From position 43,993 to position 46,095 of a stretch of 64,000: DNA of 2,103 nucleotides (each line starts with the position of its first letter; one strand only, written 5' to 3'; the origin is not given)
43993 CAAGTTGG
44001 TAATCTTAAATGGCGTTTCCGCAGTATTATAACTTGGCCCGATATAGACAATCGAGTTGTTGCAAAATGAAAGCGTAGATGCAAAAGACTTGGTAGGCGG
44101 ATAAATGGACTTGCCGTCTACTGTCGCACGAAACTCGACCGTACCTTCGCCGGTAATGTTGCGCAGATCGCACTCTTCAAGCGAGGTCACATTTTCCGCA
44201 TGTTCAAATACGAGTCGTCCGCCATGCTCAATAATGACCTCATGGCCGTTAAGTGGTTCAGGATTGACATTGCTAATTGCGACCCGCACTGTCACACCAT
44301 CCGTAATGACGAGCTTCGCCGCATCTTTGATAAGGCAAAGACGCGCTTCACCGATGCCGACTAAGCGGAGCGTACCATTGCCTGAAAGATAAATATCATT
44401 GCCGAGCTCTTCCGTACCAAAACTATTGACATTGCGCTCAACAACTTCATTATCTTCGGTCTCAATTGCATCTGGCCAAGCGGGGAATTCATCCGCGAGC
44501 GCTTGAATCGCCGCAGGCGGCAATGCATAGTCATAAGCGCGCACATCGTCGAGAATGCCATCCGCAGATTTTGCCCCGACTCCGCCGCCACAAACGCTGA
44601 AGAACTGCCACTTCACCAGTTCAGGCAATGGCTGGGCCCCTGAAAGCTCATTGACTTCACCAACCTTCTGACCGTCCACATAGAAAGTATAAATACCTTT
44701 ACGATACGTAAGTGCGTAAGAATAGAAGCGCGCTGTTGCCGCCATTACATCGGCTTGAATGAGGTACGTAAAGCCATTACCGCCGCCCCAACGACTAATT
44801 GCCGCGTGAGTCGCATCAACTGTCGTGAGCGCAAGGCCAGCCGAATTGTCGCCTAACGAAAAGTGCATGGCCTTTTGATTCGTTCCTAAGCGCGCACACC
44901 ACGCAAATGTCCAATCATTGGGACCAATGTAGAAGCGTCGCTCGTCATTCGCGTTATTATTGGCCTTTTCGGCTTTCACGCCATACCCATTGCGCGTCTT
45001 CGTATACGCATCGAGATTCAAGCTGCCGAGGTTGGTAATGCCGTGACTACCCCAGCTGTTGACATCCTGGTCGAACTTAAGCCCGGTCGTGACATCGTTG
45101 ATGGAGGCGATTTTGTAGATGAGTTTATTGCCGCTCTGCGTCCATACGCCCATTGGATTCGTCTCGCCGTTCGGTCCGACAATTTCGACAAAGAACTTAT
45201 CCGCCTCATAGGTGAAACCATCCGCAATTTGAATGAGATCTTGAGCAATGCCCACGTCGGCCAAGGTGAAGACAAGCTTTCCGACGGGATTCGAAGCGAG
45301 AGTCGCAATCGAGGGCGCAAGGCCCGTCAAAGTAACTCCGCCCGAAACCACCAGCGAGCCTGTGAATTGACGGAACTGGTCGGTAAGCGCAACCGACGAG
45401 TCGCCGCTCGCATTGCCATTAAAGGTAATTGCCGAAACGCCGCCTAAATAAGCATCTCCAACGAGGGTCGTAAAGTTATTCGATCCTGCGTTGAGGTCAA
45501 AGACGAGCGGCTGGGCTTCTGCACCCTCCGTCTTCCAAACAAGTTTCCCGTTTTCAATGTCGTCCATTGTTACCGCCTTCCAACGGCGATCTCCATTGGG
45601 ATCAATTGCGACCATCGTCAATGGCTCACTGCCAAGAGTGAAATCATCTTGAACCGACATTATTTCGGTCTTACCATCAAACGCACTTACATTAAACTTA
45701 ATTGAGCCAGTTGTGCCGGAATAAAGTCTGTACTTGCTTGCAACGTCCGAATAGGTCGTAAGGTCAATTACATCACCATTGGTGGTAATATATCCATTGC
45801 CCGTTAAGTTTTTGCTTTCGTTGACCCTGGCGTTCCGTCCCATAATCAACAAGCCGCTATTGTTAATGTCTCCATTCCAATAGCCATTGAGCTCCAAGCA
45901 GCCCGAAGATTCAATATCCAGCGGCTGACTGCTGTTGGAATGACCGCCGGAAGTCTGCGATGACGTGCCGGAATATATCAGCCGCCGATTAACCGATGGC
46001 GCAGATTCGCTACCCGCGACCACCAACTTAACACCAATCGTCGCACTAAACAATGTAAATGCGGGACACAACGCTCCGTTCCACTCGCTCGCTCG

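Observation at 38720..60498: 21.7-kb co-directional gene train: two giant C25-like paralogues bracketing a PARP-like/Fic cassette, ending in a tandem C69 peptidase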

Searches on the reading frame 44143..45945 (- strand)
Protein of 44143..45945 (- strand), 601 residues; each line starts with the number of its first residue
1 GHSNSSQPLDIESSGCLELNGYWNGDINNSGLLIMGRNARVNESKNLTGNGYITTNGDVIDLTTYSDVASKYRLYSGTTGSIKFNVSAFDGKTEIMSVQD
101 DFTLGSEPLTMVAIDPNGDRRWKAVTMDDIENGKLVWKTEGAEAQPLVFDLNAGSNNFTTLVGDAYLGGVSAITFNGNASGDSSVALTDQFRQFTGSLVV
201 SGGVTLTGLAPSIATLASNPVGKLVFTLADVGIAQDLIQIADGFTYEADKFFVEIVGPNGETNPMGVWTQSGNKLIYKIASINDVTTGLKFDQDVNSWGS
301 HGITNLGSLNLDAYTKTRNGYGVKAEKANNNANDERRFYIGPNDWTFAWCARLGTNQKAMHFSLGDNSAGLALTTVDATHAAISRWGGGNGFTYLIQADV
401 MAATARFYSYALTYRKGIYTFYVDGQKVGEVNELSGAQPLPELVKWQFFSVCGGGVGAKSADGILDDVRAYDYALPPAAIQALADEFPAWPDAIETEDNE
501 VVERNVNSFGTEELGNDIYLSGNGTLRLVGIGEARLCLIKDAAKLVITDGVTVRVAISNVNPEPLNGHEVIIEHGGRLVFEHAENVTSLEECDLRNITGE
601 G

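Call 55: search_protein_families(library=pfam, proteins=[window:44143-45945:-], max_evalue=0.1)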
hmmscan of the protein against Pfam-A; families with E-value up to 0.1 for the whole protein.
window:44143-45945:- (601 aa): 3 families
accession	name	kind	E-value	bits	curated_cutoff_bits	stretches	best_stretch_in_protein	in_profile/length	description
PF13385.13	Laminin_G_3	-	2.9e-12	47.4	27.6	1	343-481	17-151/151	Concanavalin A-like lectin/glucanases superfamily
PF09251.16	PhageP22-tail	-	0.0019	17.1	25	1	34-136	208-314/552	Salmonella phage P22 tail-spike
PF04519.19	Bactofilin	-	0.055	14.2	27.9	0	10-42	12-44/98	Polymer-forming cytoskeletal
